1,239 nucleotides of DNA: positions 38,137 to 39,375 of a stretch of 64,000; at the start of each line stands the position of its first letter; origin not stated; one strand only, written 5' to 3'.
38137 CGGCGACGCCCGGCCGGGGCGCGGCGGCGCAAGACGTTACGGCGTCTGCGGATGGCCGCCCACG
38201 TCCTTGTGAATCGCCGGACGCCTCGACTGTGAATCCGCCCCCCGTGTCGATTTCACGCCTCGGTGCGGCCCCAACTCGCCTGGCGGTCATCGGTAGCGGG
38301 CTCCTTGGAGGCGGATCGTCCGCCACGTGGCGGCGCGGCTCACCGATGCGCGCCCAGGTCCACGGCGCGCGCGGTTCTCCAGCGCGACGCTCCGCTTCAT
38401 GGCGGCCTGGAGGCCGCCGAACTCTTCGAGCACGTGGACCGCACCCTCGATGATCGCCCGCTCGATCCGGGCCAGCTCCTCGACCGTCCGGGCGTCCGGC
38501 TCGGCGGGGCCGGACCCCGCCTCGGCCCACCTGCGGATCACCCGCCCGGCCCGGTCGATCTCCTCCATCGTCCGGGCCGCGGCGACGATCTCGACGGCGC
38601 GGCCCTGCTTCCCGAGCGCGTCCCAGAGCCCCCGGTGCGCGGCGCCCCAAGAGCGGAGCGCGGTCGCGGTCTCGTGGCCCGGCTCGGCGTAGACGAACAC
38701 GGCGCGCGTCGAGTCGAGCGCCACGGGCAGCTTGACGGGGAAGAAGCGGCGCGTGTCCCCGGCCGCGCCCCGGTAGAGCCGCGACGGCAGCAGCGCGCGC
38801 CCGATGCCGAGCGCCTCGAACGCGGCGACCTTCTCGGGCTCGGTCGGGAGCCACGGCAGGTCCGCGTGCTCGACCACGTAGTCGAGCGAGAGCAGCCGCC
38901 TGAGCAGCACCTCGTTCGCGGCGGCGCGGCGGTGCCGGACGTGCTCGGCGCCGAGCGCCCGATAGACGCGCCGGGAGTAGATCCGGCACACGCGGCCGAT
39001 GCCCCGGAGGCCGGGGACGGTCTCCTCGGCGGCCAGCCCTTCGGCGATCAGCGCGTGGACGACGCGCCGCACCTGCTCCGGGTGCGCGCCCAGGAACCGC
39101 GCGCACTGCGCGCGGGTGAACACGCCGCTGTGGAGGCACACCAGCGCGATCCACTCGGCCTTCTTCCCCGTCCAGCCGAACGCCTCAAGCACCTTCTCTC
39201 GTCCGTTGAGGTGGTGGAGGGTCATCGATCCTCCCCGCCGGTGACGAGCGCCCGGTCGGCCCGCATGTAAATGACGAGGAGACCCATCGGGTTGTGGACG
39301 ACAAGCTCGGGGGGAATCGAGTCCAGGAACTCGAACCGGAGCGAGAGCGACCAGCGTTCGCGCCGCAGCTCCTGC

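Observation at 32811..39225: ICE has a coupling protein and a T4SS but no recognisable relaxase; two winged-helix replication-relaxation-like proteins take its place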

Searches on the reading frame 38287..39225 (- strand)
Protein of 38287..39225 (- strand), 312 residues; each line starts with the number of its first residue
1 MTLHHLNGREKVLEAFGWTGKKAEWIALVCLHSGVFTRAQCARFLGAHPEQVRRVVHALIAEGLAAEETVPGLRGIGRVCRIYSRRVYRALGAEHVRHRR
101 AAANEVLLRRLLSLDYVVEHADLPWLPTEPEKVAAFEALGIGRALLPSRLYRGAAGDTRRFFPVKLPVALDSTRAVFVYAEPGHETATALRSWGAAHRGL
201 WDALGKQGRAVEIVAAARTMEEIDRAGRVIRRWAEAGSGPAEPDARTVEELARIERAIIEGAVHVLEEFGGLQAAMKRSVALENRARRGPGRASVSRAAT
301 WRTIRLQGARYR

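Call 5: search_protein_families(library=pfam, max_evalue=1, proteins=[window:38287-39225:-])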
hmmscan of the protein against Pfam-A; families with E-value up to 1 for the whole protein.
window:38287-39225:- (312 aa): 5 families
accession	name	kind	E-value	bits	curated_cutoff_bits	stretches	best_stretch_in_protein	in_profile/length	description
PF13551.12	HTH_29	-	0.0042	17.6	28.1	1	35-66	12-43/64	Winged helix-turn helix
PF13518.12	HTH_28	-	0.0087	16.6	25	1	28-66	6-43/52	Helix-turn-helix domain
PF13545.12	HTH_Crp_2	-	0.013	15.9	27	1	36-66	23-53/70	Crp-like helix-turn-helix domain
PF13305.11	TetR_C_33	-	0.024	15.7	26.8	1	185-274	3-88/103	Tetracyclin repressor-like, C-terminal domain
PF14367.12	DUF4411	-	0.3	11.3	23.5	1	198-258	22-84/159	Domain of unknown function (DUF4411)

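Call 6: search_protein_families(library=ncbifam, max_evalue=1, proteins=[window:38287-39225:-])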
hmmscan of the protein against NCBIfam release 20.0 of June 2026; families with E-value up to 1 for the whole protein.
window:38287-39225:- (312 aa): 0 families

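Call 15: search_solved_structures(query=window:38287-39225:-, max_evalue=10)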
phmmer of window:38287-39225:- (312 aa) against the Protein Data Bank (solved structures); distinct sequences matched with E-value up to 10: 2.
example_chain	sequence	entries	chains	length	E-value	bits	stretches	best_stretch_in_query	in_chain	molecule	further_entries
5gqo_A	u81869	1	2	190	0.36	13.4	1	178-255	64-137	Single-stranded DNA-binding protein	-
6vj0_A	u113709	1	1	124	2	11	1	218-258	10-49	Chitin-binding protein Mo-CBP4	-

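Call 17: find_homologous_proteins(query=window:38287-39225:-, max_evalue=0.001)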
Query window:38287-39225:- (312 aa): 2929 proteins with E <= 0.001 among 8000 candidates; the best 120 are listed.
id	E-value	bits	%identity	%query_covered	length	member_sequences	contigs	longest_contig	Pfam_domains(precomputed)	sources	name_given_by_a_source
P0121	4.2e-191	652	97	100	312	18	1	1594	-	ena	-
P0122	2.5e-161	554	84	100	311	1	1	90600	-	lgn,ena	-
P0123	5.4e-160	550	84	99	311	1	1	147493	-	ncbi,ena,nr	ncbi:MAG: hypothetical protein OXJ54_07235 [Gemmatimonadetes bacterium]|nr:hypothetical protein [Can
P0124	3.8e-156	537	81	99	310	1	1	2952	-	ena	-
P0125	8.1e-155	533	89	90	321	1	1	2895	PF05175.21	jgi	-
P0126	1.5e-149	516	78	99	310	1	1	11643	-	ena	-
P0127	9.6e-149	513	78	98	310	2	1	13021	-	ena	-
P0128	1.7e-148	512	78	99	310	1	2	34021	-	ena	-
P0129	2.9e-147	508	77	99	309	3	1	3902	-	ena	-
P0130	1.5e-146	506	76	99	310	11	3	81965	-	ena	-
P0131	1.7e-146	505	76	100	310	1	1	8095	-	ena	-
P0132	3.1e-146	505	77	99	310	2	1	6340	-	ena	-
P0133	9.3e-146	503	76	100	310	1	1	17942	-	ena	-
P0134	2.7e-145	502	75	99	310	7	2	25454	-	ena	-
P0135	3.4e-145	501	76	99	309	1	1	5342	-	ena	-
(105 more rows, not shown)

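Call 22: find_related_loci(query=A2, collection=genome_contigs, flank=10000)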
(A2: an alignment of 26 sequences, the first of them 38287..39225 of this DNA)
Query A2 (312 aa) in genome_contigs; peptide patterns used: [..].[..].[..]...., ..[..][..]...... (x = any residue, [..] = any of these).
597 stretches matched a pattern (row limit reached: there are more); 251 encode a relative of the query (tblastn E <= 1e-3); the best 80 are kept; 79 distinct loci.
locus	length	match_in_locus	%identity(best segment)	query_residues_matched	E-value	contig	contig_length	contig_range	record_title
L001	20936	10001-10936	98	1-312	0e+0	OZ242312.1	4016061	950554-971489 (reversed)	MAG: Gemmatimonadota bacterium isolate 199b9089-fb52-4512-a5e9-bc908b5c825e genome assembly, chromosome: 1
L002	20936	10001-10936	96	1-312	0e+0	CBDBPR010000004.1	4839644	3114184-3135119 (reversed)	MAG: Longimicrobiales bacterium isolate 15bddbfb-3f49-4ba2-9727-ef350e1ccbcb genome assembly, contig: contig_4, whole ge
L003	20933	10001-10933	90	1-312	4e-175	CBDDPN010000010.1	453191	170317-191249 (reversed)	MAG: Longimicrobiales bacterium isolate f25bf1df-74c8-4449-8020-a8c54282f109 genome assembly, contig: contig_10, whole g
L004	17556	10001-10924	84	5-312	4e-163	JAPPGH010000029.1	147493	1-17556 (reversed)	MAG: Candidatus Palauibacter rhopaloidicola isolate RHO1_bin_50 NODE_218_length_147493_cov_467.766444, whole genome shot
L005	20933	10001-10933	75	1-312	4e-149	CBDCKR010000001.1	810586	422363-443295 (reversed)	MAG: Longimicrobiales bacterium isolate af6c6d4b-e256-4c31-a591-4ccaaeaa1e4e genome assembly, contig: contig_1, whole ge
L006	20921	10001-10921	75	5-312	2e-148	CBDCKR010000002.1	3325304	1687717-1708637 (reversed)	MAG: Longimicrobiales bacterium isolate af6c6d4b-e256-4c31-a591-4ccaaeaa1e4e genome assembly, contig: contig_2, whole ge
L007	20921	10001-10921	74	5-312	7e-147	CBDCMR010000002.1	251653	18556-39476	MAG: Longimicrobiales bacterium isolate 15054db9-509a-47bb-9008-d5a6df8650c5 genome assembly, contig: contig_2, whole ge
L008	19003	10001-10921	75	5-312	1e-146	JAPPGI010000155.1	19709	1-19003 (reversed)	MAG: Gemmatimonadota bacterium isolate RHO1_bin_51 NODE_4333_length_19709_cov_1052.331383, whole genome shotgun sequence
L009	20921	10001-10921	74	5-312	2e-146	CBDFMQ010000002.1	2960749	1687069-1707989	MAG: Longimicrobiales bacterium isolate 46febe96-b3b4-4271-9ea5-aa9cab44c421 genome assembly, contig: contig_2, whole ge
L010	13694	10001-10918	75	5-312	3e-146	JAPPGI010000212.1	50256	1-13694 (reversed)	MAG: Gemmatimonadota bacterium isolate RHO1_bin_51 NODE_1466_length_50256_cov_924.545348, whole genome shotgun sequence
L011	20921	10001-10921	74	5-312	2e-146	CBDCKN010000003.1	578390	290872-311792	MAG: Longimicrobiales bacterium isolate 8988e26c-2f7f-48e4-b527-ea419dca846d genome assembly, contig: contig_3, whole ge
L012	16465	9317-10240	75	5-312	6e-146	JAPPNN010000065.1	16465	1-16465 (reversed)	MAG: Gemmatimonadota bacterium isolate RHO3_bin_72 NODE_5211_length_16465_cov_674.029372, whole genome shotgun sequence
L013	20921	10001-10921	74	5-312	6e-146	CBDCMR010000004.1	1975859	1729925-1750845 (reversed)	MAG: Longimicrobiales bacterium isolate 15054db9-509a-47bb-9008-d5a6df8650c5 genome assembly, contig: contig_4, whole ge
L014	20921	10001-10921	76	5-312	4e-146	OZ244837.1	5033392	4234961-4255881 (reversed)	MAG: Longimicrobiales bacterium isolate 48aeeb49-8e18-4534-9786-cea19b553b3a genome assembly, chromosome: 1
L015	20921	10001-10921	74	5-312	9e-146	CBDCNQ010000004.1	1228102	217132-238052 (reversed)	MAG: Longimicrobiales bacterium isolate d8bee37e-1321-4159-a081-4b2882c6cdfe genome assembly, contig: contig_4, whole ge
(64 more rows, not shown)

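Call 24: search_dna_similar(query=window:38287-39225:-, collection=plasmids, mode=protein, max_evalue=1, max_rows=25)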
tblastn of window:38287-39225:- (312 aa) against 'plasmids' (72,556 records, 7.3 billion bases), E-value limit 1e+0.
No match.

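Call 47: search_solved_structures(query=A4, max_evalue=10)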
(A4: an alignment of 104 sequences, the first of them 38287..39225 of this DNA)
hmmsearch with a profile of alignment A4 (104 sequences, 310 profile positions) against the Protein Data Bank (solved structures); distinct sequences matched with E-value up to 10: 1.
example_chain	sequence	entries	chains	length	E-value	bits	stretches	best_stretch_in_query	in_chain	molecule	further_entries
8qma_E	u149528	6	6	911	0.13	14.6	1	152-242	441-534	PAP1 | PAP1, pTAC3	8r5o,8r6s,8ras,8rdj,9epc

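Call 55: predict_structure(alignment_id=A4)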
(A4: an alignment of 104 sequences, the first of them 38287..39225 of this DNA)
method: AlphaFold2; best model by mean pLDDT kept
length: 312 residues; sequences in the alignment: 104
mean_pLDDT: 82.8   pTM: 0.74
mean pLDDT of the five models: 82.8, 79.6, 76.8, 75.6, 74.2
residues with pLDDT >= 90: 115; 70-90: 155; 50-70: 27; < 50: 15
segments of 3 or more residues with pLDDT < 50: 237-242, 288-291
pLDDT, mean of each block of 10 residues (from residue 1): 72 91 93 93 92 94 92 86 93 84 86 91 88 92 80 55 80 92 81 87 89 90 87 57 66 84 86 81 58 71 78 65
secondary structure, 60 per line:
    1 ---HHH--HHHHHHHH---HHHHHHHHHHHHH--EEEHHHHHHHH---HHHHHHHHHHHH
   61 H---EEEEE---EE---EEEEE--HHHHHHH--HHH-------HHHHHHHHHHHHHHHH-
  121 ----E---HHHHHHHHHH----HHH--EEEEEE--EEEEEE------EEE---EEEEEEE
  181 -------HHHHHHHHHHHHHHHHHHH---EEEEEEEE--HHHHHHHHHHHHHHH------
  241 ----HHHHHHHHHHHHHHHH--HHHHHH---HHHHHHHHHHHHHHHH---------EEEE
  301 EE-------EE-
elements in order: H9-16 H20-32 E35-37 H38-45 H49-61 E65-69 E78-82 H85-91 H104-119 H129-138 E148-153 E156-161 E168-170 E174-180 H188-206 E210-217 H220-234 H245-260 H263-268 H272-287 E297-302

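Call 58: fold_search(model_id=the predicted structure, library=pdb)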
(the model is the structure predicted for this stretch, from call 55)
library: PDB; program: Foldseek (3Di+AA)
matches with E <= 10: 762; with E <= 0.001: 0
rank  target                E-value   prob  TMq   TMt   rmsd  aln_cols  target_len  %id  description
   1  4b8x_A                5.2e-03  1.00  0.21  0.43   4.4        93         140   26  Near atomic resolution crystal structure of Sco5413, a MarR family transcriptional regulator from Streptomyces coelico (released 2012-10-17)
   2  4b8x_B                1.3e-02  1.00  0.20  0.41   4.9        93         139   25  Near atomic resolution crystal structure of Sco5413, a MarR family transcriptional regulator from Streptomyces coelico (released 2012-10-17)
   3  3fm5_D                2.8e-02  1.00  0.22  0.46   5.3        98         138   19  X-ray crystal structure of transcriptional regulator (MarR family) from Rhodococcus sp. RHA1 (released 2009-02-03)
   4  3fm5_B                2.8e-02  1.00  0.23  0.46   4.6        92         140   17  X-ray crystal structure of transcriptional regulator (MarR family) from Rhodococcus sp. RHA1 (released 2009-02-03)
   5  5cyv_B                5.9e-02  0.97  0.23  0.45  10.3       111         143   18  Crystal structure of CouR from Rhodococcus jostii RHA1 bound to p-coumaroyl-CoA (released 2015-08-12)
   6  5e1z                  6.2e-02  0.82  0.17  0.30  12.6       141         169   16  Crystal structure of the organohalide sensing RdhR-CbdbA1625 transcriptional regulator in the 2,4-dichlorophenol bound f (released 2016-10-05)
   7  5box_A                7.0e-02  0.41  0.20  0.23  28.5       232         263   13  Structure of TrmBL2, an archaeal chromatin protein, shows a novel mode of DNA binding. (released 2015-09-02)
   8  3vod_B                8.3e-02  0.97  0.22  0.45   5.0        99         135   13  Crystal Structure of mutant MarR C80S from E.coli (released 2013-03-06)
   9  2d1h_B                9.8e-02  0.98  0.21  0.56   5.0        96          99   16  Crystal structure of ST1889 protein from thermoacidophilic archaeon Sulfolobus tokodaii (released 2006-09-05)
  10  3voe_B                9.8e-02  0.96  0.22  0.45   5.0        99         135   13  Crystal Structure of wild type MarR (apo form) from E.coli (released 2013-03-06)
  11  4hbl_C                1.2e-01  0.98  0.21  0.42   3.8        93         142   16  Crystal structure of AbfR of Staphylococcus epidermidis (released 2013-01-02)
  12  3vod_A                1.3e-01  0.94  0.21  0.42   4.9       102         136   13  Crystal Structure of mutant MarR C80S from E.coli (released 2013-03-06)
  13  5e1w                  1.3e-01  0.82  0.22  0.37  10.7       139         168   17  Crystal structure of the organohalide sensing RdhR-CbdbA1625 transcriptional regulator in the ligand free form (released 2016-10-05)
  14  3voe_A                1.5e-01  0.92  0.21  0.42   4.6       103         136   14  Crystal Structure of wild type MarR (apo form) from E.coli (released 2013-03-06)
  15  4xrf                  1.5e-01  0.96  0.21  0.43   5.7        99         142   14  Crystal structure of MepR like protein complexed with pseudoligands (released 2016-02-10)
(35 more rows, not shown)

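Call 61: fold_search(model_id=the predicted structure, library=viral)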
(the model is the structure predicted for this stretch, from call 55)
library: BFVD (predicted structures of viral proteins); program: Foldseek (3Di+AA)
matches with E <= 10: 899; with E <= 0.001: 1
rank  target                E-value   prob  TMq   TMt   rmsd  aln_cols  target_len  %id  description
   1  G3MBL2                2.1e-04  1.00  0.47  0.52   7.4       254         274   11  Gp146 [Bacillus phage G]
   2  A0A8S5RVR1            2.4e-03  1.00  0.38  0.23   8.0       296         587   10  Transcriptional regulator OhrR regulator, MarR family, TRANSCRIPTION.93A [Siphoviridae sp. ctHip2]
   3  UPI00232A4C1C         3.1e-03  0.99  0.36  0.39   8.3       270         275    9  (no name look-up for this kind of identifier)
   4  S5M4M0                6.4e-03  0.99  0.41  0.45   7.2       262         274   12  Uncharacterized protein [Bacillus phage JL]
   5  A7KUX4                2.1e-02  0.92  0.37  0.40  11.0       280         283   11  (no name in the UniProt tables at hand)
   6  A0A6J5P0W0            8.6e-02  0.21  0.17  0.20  15.1       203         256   11  HTH_XRE domain containing protein [uncultured Caudovirales phage]
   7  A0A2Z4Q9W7            8.6e-02  0.15  0.15  0.20  17.7       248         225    9  (no name in the UniProt tables at hand)
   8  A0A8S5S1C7            1.1e-01  0.28  0.16  0.17  18.1       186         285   11  Restriction endonuclease [Podoviridae sp. ct8Lf7]
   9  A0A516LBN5            1.1e-01  0.28  0.12  0.17  12.5       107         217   11  (no name in the UniProt tables at hand)
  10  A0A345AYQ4            1.5e-01  0.96  0.19  0.43   3.0        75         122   23  (no name in the UniProt tables at hand)
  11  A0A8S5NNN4            1.5e-01  0.38  0.19  0.29  12.9       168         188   11  Replisome organizer [Myoviridae sp. ctSGm32]
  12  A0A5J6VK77            1.5e-01  0.35  0.11  0.19   8.7        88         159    3  Uncharacterized protein [Megaviridae environmental sample]
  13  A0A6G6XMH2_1          1.8e-01  0.25  0.17  0.07  11.0       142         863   10  (no name in the UniProt tables at hand)
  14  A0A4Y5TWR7            1.9e-01  0.84  0.16  0.36  11.1        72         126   19  Putative DnaA recombination protein [Aeromonas phage 2_D05]
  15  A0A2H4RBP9            1.9e-01  0.80  0.16  0.43   9.7       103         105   10  Uncharacterized protein [Sulfolobus ellipsoid virus 1]
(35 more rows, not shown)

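Call 64: search_protein_families(library=phrogs, max_evalue=1, proteins=[window:38287-39225:-])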
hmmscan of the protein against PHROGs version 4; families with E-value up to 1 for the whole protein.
window:38287-39225:- (312 aa): 1 family
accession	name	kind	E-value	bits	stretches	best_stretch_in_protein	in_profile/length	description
phrog_2030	-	transcription regulation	0.072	13.8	0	29-71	23-65/202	transcriptional regulator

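Call 117: search_protein_families(library=padloc, max_evalue=0.1, proteins=[window:38287-39225:-])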
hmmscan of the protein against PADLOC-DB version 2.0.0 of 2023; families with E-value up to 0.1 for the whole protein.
window:38287-39225:- (312 aa): 0 families
